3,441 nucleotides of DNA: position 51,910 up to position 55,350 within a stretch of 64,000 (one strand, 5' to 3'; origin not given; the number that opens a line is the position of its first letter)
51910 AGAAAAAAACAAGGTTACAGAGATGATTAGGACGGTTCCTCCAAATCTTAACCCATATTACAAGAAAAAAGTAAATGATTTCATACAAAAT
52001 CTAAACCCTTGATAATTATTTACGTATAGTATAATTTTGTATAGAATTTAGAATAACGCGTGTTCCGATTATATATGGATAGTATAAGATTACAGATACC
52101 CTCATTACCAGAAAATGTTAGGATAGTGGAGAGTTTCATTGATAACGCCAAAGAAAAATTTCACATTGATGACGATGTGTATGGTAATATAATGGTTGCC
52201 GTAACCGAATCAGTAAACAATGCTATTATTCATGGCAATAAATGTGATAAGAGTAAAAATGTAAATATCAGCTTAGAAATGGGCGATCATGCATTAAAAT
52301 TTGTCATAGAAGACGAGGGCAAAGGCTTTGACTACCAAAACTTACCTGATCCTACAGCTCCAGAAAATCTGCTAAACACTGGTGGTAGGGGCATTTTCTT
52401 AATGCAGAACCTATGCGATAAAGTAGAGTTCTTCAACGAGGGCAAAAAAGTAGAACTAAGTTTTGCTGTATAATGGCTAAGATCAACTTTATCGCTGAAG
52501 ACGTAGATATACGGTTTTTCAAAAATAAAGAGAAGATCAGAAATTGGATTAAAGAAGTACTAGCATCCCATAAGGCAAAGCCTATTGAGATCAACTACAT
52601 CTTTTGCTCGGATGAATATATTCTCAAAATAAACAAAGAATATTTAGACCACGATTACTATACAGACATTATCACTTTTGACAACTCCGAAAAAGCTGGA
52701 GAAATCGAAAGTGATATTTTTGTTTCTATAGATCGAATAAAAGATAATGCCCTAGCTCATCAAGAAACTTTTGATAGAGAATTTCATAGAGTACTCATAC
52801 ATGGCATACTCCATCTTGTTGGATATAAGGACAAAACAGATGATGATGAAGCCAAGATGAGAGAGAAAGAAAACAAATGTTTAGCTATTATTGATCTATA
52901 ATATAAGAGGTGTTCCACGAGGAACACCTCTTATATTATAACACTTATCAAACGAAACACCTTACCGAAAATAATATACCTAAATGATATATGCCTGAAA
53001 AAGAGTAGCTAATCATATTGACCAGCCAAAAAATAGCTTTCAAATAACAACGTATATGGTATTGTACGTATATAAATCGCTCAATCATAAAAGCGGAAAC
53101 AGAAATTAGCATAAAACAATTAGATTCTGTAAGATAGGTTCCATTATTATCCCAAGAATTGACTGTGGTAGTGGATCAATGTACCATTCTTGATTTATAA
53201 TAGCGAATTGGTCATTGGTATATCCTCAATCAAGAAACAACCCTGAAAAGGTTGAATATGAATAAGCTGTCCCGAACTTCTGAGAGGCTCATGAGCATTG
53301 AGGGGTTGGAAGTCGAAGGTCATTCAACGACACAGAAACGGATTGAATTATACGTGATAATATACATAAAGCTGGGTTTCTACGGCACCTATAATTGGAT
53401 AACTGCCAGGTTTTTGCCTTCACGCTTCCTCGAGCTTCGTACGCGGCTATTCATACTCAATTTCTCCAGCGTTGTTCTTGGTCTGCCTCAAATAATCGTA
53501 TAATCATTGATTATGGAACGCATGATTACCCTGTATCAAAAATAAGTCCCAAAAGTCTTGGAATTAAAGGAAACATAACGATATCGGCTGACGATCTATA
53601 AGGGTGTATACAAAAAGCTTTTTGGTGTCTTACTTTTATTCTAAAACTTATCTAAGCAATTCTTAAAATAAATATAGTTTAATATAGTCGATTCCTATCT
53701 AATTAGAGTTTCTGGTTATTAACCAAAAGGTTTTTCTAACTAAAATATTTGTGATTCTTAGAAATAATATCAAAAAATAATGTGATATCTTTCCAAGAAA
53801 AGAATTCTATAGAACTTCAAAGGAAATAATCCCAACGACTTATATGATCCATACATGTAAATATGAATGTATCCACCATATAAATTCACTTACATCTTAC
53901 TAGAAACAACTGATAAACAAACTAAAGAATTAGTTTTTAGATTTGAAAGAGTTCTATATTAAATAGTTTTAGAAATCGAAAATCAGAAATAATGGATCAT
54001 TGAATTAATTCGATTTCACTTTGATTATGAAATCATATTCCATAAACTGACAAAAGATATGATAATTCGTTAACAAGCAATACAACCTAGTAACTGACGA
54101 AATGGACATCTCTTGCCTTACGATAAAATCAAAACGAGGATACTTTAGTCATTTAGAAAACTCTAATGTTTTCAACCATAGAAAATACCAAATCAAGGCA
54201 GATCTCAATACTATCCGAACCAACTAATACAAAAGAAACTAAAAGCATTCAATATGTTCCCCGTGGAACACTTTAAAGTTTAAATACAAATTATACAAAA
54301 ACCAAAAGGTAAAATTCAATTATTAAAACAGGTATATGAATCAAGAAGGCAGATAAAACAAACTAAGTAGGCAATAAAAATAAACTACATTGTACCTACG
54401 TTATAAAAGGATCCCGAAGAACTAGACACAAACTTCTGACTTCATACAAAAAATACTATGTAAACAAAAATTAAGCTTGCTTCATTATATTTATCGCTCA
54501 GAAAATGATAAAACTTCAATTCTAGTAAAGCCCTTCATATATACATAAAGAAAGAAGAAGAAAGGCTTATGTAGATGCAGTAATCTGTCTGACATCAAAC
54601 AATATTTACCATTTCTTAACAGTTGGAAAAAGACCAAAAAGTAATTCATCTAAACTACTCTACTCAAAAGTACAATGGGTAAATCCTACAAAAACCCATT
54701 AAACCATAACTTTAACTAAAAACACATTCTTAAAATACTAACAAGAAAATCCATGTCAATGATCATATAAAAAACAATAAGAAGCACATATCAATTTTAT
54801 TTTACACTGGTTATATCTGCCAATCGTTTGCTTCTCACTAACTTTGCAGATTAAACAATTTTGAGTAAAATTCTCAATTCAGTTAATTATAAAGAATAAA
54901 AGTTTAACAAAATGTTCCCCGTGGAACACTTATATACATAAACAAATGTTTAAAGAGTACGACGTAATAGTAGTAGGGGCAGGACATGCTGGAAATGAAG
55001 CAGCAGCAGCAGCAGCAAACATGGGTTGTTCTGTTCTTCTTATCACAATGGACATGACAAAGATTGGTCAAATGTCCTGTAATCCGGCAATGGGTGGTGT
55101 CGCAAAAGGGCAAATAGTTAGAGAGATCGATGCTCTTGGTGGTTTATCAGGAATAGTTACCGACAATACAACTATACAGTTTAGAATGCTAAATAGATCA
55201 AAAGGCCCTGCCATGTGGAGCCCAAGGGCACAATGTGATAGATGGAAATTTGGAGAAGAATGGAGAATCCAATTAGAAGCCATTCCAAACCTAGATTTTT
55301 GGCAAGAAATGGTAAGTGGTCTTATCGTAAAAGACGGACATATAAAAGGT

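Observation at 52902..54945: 2.0-kb ORF-free island between ybeY and mnmG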

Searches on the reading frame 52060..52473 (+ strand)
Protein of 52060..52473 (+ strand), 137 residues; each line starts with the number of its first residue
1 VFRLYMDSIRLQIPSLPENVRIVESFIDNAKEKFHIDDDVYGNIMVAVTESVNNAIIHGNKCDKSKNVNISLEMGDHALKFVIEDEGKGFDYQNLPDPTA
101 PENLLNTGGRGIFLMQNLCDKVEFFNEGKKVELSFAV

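Call 7: search_protein_families(library=pfam, proteins=[window:52060-52473:+])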
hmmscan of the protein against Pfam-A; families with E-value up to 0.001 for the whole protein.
window:52060-52473:+ (137 aa): 2 families
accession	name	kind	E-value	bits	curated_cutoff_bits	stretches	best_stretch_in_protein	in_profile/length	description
PF13581.12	HATPase_c_2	-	6.2e-27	94.6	27.4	1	13-134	1-126/127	Histidine kinase-like ATPase domain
PF02518.31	HATPase_c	-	1.3e-05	26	26.4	1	45-117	7-82/111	Histidine kinase-, DNA gyrase B-, and HSP90-like ATPase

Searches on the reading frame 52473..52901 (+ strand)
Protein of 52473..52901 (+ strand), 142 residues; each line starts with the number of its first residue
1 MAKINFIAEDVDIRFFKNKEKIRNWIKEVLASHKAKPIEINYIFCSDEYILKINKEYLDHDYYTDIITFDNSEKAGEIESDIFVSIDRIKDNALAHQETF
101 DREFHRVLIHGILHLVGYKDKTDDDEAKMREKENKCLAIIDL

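Call 7: search_protein_families(library=pfam, proteins=[window:52473-52901:+])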
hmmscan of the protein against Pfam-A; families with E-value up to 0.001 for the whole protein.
window:52473-52901:+ (142 aa): 1 family
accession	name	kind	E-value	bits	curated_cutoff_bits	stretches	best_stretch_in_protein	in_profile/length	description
PF02130.23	YbeY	-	8e-30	103.8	25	1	17-138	6-127/129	Endoribonuclease YbeY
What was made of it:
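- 52473..52901 (+): ybeY, the left boundary gene. Pfam YbeY, E=8e-30 (call 7).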

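Call 12: find_encoding_contigs(protein=window:52473-52898:+, flank=6000, max_places=10)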
Protein window:52473-52898:+ (142 aa): 4 contigs read that carry it; 4 places shown.
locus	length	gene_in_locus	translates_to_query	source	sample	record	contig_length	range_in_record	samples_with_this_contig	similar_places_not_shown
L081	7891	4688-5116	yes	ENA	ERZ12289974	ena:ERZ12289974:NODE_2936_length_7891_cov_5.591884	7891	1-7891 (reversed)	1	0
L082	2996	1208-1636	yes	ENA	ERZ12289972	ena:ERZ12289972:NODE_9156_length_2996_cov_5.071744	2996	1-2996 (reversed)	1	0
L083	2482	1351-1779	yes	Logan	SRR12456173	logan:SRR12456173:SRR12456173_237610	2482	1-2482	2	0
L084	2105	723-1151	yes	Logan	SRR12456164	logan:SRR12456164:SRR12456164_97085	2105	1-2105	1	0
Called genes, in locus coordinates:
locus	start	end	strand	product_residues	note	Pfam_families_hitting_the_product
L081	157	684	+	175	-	-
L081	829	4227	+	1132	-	PF13779:DUF4175 (faint)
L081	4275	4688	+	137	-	PF13581:HATPase_c_2, PF02518:HATPase_c (weak)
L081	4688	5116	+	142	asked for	PF02130:YbeY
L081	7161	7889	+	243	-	?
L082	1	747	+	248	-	?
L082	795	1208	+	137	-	PF13581:HATPase_c_2, PF02518:HATPase_c (weak)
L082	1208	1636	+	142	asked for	PF02130:YbeY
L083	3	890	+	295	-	?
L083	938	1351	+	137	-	PF13581:HATPase_c_2, PF02518:HATPase_c (weak)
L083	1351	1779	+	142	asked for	PF02130:YbeY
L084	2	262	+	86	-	?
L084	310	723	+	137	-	PF13581:HATPase_c_2, PF02518:HATPase_c (weak)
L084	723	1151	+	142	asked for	PF02130:YbeY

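Call 65: find_related_loci(query=window:52473-52898:+, collection=metagenome_contigs, flank=5000)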
Query window:52473-52898:+ (142 aa) in metagenome_contigs; peptide patterns used: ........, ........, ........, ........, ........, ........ (x = any residue, [..] = any of these).
453 stretches matched a pattern; 35 encode a relative of the query (tblastn E <= 1e-3); 35 distinct loci.
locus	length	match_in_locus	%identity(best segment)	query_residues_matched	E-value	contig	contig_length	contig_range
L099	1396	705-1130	90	1-142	2e-82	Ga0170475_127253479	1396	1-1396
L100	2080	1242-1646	53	4-139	5e-46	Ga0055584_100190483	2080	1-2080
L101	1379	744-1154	52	2-139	2e-46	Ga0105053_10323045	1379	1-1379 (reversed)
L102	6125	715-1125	51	4-141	7e-45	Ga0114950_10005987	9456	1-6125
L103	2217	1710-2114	51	4-139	9e-44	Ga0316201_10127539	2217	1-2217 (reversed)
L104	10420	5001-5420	48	1-140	3e-43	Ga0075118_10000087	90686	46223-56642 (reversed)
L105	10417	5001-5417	49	1-140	3e-42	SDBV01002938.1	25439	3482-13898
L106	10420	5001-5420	48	1-140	3e-42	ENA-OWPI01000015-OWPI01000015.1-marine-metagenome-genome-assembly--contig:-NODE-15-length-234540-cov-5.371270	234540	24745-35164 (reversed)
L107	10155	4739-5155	50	2-141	2e-42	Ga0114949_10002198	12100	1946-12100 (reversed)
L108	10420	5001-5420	48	1-140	6e-42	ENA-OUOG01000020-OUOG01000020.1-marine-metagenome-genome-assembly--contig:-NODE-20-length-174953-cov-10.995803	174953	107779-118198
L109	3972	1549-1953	51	4-140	5e-40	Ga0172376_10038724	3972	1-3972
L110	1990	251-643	49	2-135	4e-38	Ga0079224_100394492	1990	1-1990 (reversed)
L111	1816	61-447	49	2-133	2e-38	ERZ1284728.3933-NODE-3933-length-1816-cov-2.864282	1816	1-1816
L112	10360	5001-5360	53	19-139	1e-37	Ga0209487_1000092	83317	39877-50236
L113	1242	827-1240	45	1-137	8e-38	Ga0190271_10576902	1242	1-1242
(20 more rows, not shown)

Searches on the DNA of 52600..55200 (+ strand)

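Call 4: search_rna_families(source=window, start=52600, end=55200, threshold=evalue, max_evalue=10, show_alignments=3)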
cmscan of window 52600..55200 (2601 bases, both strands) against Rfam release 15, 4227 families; matches with E-value up to 10: 15.
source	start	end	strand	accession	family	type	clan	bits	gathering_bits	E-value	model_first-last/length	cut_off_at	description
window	52897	52940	-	RF03831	mir-627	Gene; miRNA;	-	28.8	86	0.0011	23-66/87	no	mir-627 microRNA precursor family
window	52658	52787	+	RF02384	FasX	Gene; sRNA;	-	24.9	100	0.21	1-205/205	no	FasX small RNA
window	52895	52942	-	RF03728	MIR1511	Gene; miRNA;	-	24.7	100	0.12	1-85/85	no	MIR1511 microRNA precursor family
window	54016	54098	+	RF00532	snoMe18S-Um1356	Gene; snRNA; snoRNA; CD-box;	CL00054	23.3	50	2.7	1-86/86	no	Small nucleolar RNA Me18S-Um1356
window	54541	54623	-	RF00834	mir-268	Gene; miRNA;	-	22.4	47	0.66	1-89/89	no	mir-268 microRNA precursor family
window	52891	52951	-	RF04147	MIR6224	Gene; miRNA;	-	21.8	171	0.25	1-176/176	no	MIR6224 microRNA precursor family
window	52875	52962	-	RF04111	MIR6274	Gene; miRNA;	-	21.4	80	0.85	1-107/107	no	MIR6274 microRNA precursor family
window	53224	53288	+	RF00070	SNORD29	Gene; snRNA; snoRNA; CD-box;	CL00051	20.9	48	0.7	1-65/65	no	Small nucleolar RNA SNORD29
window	53745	53837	-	RF02322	TtnuHACA15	Gene; snRNA; snoRNA; HACA-box;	-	18.6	100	6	1-117/117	no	Tetrahymena snoRNA TtnuHACA15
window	52968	53008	+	RF02929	algC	Cis-reg;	-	17.6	33.8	4.1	1-52/52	no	algC RNA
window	53755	53799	-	RF00694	mir-137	Gene; miRNA;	CL00092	17.5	56.7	4.3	15-58/72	no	mir-137 microRNA precursor family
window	52902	52935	-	RF03222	mir-4900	Gene; miRNA;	-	17.3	60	4.6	1-75/75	no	mir-4900 microRNA precursor family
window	52894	52942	-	RF03616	MIR1888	Gene; miRNA;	-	17.3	72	9.4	13-91/101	no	MIR1888 microRNA precursor family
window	55057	55108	-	RF01668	P10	Gene; sRNA;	-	14.3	37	6.5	1-72/72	no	Pseudomonas sRNA P10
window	52801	52899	-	RF02706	TeloSII_ncR30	Gene; sRNA;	-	13.3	86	5.9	1-226/226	no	TeloSII non coding RNA 30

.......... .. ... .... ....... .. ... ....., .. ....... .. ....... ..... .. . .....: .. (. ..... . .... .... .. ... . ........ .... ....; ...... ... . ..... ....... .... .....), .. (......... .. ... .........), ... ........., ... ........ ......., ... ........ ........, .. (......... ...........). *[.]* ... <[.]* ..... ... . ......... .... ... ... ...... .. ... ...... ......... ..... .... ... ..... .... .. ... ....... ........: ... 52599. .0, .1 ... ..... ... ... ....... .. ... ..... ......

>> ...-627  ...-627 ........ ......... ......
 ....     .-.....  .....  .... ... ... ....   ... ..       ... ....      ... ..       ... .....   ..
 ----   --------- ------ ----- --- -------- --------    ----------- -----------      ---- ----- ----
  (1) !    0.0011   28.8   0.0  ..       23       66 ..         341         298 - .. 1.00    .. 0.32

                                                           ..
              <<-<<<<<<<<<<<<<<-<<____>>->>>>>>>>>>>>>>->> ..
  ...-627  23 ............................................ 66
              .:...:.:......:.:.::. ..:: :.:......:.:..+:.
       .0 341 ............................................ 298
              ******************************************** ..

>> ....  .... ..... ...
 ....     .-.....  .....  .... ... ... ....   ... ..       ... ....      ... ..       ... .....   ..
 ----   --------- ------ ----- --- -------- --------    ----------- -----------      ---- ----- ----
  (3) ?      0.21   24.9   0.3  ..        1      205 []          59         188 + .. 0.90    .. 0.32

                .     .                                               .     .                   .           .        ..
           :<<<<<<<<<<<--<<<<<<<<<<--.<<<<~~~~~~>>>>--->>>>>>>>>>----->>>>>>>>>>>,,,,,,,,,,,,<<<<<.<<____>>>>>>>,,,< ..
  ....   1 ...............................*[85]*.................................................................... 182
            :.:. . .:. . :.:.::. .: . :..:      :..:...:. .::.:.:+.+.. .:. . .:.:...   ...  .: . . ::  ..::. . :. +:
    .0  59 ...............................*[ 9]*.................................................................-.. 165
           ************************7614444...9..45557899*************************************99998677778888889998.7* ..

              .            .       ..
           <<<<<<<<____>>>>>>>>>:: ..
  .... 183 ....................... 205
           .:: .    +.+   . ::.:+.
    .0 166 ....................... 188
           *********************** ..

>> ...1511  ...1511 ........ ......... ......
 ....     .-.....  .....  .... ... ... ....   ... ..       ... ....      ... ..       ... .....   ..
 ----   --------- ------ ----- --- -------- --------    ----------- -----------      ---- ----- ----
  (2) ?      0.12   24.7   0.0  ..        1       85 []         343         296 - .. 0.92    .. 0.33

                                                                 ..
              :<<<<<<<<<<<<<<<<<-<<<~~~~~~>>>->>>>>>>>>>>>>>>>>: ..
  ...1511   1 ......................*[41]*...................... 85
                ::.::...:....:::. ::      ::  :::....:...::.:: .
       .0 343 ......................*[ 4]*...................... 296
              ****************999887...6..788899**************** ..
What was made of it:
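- No Rfam match, even at E<10 (call 4).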

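Call 46: search_dna_similar(query=window:52902-54945:+, collection=plasmids, mode=distant, max_evalue=0.01, max_rows=10)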
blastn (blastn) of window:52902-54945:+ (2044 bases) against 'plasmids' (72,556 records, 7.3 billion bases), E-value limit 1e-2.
No match.

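Call 47: search_dna_similar(query=window:52902-54945:+, collection=phages, mode=distant, max_evalue=0.01, max_rows=10)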
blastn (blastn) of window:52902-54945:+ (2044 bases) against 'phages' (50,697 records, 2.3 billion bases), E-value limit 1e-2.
No match.
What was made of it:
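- No DNA match to phages or plasmids (calls 46, 47).
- Tried and rejected: Mobile element. blastn in distant mode against plasmids and phages found no match (calls 46, 47).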

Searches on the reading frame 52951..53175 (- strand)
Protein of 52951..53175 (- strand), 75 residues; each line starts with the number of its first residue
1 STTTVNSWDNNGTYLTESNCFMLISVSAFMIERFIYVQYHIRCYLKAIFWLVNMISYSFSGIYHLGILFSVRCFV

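Call 49: search_protein_families(library=pfam, max_evalue=1, proteins=[window:52951-53175:-])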
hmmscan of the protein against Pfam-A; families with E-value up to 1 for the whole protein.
seq(75 aa): 0 families

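Call 84: search_protein_families(library=ncbifam, max_evalue=1, proteins=[window:52951-53175:-])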
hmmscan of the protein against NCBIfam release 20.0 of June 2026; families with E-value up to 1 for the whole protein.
seq(75 aa): 0 families
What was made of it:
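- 52941..53149 (.): AT-rich lineage-specific spacer. It holds a 54-aa ORF on the - strand (52948-53112) that is probably not a gene. There is no Pfam or NCBIfam hit (calls 49, 84).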

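Call 85: search_protein_families(library=phrogs, max_evalue=1, proteins=[window:52951-53175:-])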
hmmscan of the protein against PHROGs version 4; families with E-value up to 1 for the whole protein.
seq(75 aa): 0 families

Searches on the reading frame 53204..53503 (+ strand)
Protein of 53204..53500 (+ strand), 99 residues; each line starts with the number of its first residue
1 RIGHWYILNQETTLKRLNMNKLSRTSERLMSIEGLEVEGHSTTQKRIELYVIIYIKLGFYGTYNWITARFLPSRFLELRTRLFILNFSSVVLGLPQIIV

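Call 7: search_protein_families(library=pfam, proteins=[window:53252-53503:+])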
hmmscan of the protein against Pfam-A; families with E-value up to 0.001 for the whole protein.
window:53252-53503:+ (83 aa): 0 families

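Call 49: search_protein_families(library=pfam, max_evalue=1, proteins=[window:53204-53500:+])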
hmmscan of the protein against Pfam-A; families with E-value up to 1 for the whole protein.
seq(99 aa): 0 families

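Call 54: search_protein_representatives(protein=window:53204-53500:+)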
Query: 99 residues. Proteins with E-value up to 0.001 (for the whole library): 2; up to 1e-10: 0; up to 1e-30: 0. The best 2 are listed.
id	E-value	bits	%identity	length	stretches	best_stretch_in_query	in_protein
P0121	3.2e-08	50.1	-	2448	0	-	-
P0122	1.1e-05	42.0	43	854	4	54-89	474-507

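Call 84: search_protein_families(library=ncbifam, max_evalue=1, proteins=[window:53204-53500:+])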
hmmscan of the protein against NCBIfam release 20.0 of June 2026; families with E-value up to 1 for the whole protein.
seq(99 aa): 0 families

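Call 85: search_protein_families(library=phrogs, max_evalue=1, proteins=[window:53204-53500:+])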
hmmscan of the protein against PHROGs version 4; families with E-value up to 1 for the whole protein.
seq(99 aa): 1 family
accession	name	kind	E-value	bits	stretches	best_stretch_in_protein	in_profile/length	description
phrog_13089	-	unknown function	0.17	13.1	1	16-53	58-95/107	-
